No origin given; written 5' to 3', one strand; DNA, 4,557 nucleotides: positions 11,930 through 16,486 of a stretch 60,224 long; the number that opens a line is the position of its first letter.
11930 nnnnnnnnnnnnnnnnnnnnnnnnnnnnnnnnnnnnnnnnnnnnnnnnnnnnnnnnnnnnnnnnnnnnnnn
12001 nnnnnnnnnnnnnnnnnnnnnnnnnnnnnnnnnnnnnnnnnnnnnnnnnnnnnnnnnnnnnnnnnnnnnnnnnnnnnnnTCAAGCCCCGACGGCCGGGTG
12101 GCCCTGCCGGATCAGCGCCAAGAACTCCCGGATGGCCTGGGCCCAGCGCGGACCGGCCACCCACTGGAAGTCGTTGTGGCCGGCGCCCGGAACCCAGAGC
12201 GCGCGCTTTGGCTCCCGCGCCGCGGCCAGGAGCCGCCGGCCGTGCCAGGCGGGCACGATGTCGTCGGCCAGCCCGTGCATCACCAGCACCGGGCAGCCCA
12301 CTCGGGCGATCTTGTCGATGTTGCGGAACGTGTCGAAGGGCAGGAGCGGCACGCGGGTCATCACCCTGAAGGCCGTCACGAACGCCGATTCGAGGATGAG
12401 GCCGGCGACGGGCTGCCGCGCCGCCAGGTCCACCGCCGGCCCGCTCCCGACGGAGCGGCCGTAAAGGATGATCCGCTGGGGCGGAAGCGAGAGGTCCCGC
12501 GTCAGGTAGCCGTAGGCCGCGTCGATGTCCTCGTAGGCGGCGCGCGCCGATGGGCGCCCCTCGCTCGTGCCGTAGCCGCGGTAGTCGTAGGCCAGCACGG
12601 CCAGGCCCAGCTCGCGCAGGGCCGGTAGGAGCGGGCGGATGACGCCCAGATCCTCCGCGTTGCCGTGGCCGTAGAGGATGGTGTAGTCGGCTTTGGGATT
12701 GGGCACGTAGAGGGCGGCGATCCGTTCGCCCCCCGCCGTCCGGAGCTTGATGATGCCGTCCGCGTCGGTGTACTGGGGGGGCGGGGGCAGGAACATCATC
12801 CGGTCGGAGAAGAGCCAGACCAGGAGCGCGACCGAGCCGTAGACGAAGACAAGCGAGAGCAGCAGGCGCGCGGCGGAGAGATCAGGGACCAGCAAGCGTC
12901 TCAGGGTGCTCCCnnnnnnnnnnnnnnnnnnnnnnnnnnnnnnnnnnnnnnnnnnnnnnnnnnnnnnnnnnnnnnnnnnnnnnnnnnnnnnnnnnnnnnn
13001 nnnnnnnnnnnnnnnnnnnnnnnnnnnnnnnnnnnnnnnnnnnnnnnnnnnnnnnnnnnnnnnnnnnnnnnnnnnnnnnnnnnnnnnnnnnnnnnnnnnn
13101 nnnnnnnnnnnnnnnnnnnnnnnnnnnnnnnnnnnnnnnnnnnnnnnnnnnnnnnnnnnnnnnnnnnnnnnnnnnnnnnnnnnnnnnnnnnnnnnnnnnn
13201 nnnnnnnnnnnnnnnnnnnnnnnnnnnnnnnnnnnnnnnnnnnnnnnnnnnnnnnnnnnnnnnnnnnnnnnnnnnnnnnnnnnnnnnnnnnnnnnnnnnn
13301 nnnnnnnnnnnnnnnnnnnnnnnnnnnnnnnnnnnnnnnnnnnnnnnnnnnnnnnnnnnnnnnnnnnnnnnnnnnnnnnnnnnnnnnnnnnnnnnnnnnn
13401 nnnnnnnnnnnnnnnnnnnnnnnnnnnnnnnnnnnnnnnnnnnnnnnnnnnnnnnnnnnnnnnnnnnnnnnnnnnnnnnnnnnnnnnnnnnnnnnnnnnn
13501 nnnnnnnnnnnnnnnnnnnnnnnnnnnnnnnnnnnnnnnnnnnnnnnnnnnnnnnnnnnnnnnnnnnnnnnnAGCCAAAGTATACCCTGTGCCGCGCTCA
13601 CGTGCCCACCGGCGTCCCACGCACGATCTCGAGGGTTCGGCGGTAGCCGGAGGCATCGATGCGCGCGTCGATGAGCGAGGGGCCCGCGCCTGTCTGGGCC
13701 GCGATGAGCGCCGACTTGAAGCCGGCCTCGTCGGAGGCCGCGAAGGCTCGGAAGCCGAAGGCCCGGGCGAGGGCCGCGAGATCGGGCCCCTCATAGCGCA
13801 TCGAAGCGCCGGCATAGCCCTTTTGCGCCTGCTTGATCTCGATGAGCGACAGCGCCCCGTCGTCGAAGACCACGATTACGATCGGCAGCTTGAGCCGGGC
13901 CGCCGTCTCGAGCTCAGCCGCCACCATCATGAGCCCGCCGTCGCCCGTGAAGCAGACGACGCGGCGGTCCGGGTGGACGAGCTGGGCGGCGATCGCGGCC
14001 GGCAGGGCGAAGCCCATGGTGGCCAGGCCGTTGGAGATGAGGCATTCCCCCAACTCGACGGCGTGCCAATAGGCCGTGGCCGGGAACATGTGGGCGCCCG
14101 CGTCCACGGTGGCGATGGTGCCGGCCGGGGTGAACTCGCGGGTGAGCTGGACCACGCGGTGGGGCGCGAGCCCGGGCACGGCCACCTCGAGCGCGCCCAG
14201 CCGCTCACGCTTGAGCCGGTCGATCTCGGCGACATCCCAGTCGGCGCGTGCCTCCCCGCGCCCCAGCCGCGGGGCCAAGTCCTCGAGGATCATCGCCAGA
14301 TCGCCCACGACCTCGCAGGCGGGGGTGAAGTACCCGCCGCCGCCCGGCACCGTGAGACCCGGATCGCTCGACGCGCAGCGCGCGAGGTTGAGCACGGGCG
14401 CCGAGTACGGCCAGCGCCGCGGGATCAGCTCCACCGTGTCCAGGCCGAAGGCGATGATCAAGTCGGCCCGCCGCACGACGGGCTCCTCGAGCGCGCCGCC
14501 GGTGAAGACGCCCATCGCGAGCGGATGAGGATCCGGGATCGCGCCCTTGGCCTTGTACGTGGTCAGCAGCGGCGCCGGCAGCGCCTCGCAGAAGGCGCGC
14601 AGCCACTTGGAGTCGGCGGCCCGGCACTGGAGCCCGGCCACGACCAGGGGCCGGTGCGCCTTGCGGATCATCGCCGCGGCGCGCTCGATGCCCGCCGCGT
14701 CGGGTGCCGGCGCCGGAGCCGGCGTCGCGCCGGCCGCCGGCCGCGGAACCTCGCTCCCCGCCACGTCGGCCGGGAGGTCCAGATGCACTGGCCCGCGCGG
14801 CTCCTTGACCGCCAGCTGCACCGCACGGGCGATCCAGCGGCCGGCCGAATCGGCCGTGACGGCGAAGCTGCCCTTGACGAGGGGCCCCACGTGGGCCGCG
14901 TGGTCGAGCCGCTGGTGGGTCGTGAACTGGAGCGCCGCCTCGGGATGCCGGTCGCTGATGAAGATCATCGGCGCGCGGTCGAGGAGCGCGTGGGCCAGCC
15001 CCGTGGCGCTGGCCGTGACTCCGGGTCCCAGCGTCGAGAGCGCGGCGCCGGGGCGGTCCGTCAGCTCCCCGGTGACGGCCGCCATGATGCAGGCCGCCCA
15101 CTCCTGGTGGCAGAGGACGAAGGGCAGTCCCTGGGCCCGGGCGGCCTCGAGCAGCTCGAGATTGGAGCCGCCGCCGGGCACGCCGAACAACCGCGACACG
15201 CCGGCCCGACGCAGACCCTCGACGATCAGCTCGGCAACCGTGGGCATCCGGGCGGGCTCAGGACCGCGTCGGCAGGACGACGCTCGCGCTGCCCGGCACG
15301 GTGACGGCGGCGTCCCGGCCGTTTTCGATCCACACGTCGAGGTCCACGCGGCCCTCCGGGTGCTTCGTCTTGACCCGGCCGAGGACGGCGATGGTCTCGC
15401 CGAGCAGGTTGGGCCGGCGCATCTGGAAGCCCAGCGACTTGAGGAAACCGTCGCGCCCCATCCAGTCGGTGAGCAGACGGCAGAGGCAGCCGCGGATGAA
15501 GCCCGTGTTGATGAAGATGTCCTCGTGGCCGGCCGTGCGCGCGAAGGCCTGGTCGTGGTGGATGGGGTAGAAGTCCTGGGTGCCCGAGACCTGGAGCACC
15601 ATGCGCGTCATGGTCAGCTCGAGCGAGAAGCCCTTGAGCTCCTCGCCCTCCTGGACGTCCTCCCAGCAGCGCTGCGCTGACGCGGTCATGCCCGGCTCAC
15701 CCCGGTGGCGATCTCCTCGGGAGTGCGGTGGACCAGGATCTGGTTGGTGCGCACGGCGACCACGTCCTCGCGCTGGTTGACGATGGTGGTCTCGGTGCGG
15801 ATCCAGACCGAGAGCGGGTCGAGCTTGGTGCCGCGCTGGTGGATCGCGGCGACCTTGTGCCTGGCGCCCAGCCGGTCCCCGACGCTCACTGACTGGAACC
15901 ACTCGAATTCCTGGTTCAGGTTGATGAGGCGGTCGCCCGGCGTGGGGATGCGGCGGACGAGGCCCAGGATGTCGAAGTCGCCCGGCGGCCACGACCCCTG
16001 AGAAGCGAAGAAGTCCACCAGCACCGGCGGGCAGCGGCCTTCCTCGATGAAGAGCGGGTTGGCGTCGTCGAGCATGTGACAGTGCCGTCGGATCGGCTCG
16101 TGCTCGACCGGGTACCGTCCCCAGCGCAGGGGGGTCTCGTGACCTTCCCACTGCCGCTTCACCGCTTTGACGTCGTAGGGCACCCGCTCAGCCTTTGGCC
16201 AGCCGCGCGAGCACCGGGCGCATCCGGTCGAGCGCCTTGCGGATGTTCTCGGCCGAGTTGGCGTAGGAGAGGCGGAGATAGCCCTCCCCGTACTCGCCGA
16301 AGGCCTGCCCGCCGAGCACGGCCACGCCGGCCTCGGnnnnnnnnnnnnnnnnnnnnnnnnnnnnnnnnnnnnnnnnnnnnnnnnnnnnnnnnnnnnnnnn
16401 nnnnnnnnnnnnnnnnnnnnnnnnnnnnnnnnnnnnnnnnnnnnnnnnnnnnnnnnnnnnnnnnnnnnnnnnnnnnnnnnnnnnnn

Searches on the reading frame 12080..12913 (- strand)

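Call 71: search_protein_families(library=pfam, proteins=[window:12080-12913:-], max_evalue=0.00001)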
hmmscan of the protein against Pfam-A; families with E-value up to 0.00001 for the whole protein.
window:12080-12913:- (277 aa): 4 families
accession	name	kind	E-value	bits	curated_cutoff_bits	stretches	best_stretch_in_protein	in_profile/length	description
PF12146.15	Hydrolase_4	-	1.3e-16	61.1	27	1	75-180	3-112/239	Serine aminopeptidase, S33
PF00561.26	Abhydrolase_1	-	9.8e-13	48.8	25.8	1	78-177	2-102/245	alpha/beta hydrolase fold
PF12697.13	Abhydrolase_6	-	1.8e-08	35.8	26.3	1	94-186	19-102/217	Alpha/beta hydrolase family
PF00326.27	Peptidase_S9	-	3.2e-06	27.2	22.6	0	194-251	130-188/213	Prolyl oligopeptidase family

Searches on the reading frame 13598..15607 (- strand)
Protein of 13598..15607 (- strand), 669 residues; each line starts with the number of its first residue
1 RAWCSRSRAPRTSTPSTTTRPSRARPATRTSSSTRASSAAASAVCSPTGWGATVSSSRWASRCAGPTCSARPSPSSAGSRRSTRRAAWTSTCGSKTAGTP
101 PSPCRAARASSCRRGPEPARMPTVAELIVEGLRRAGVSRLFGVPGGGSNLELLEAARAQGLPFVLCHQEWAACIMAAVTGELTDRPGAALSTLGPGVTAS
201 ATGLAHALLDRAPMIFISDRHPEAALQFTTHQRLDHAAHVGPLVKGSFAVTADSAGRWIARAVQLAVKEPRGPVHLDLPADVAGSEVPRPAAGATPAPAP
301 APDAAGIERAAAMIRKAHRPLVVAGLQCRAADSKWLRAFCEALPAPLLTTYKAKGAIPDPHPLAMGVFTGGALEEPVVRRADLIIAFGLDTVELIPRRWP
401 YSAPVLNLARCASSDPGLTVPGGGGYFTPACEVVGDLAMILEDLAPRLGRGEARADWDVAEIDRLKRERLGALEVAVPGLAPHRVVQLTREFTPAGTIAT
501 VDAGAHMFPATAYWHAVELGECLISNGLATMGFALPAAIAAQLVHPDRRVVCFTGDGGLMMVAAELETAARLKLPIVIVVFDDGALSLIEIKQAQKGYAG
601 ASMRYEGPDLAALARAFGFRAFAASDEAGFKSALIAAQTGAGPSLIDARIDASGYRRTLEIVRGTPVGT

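Call 71: search_protein_families(library=pfam, proteins=[window:13598-15607:-], max_evalue=0.00001)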
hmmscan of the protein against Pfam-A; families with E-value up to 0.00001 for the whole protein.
window:13598-15607:- (669 aa): 3 families
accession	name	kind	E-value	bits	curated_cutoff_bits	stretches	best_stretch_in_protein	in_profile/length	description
PF02775.26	TPP_enzyme_C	-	1e-34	120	21.9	1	502-647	1-150/151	Thiamine pyrophosphate enzyme, C-terminal TPP binding domain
PF02776.23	TPP_enzyme_N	-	3.3e-25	88.6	26.8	1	123-236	2-116/119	Thiamine pyrophosphate enzyme, N-terminal TPP binding domain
PF00205.28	TPP_enzyme_M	-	3.7e-17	62.7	30.4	1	307-391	1-88/137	Thiamine pyrophosphate enzyme, central domain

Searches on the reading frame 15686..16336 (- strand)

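Call 71: search_protein_families(library=pfam, proteins=[window:15686-16336:-], max_evalue=0.00001)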
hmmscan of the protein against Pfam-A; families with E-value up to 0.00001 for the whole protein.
window:15686-16336:- (216 aa): 1 family
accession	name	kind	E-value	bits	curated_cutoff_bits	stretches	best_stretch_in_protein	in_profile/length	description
PF13452.11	FAS1_DH_region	-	1.3e-10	42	22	1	65-194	4-130/132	FAS1-like, dehydratase domain region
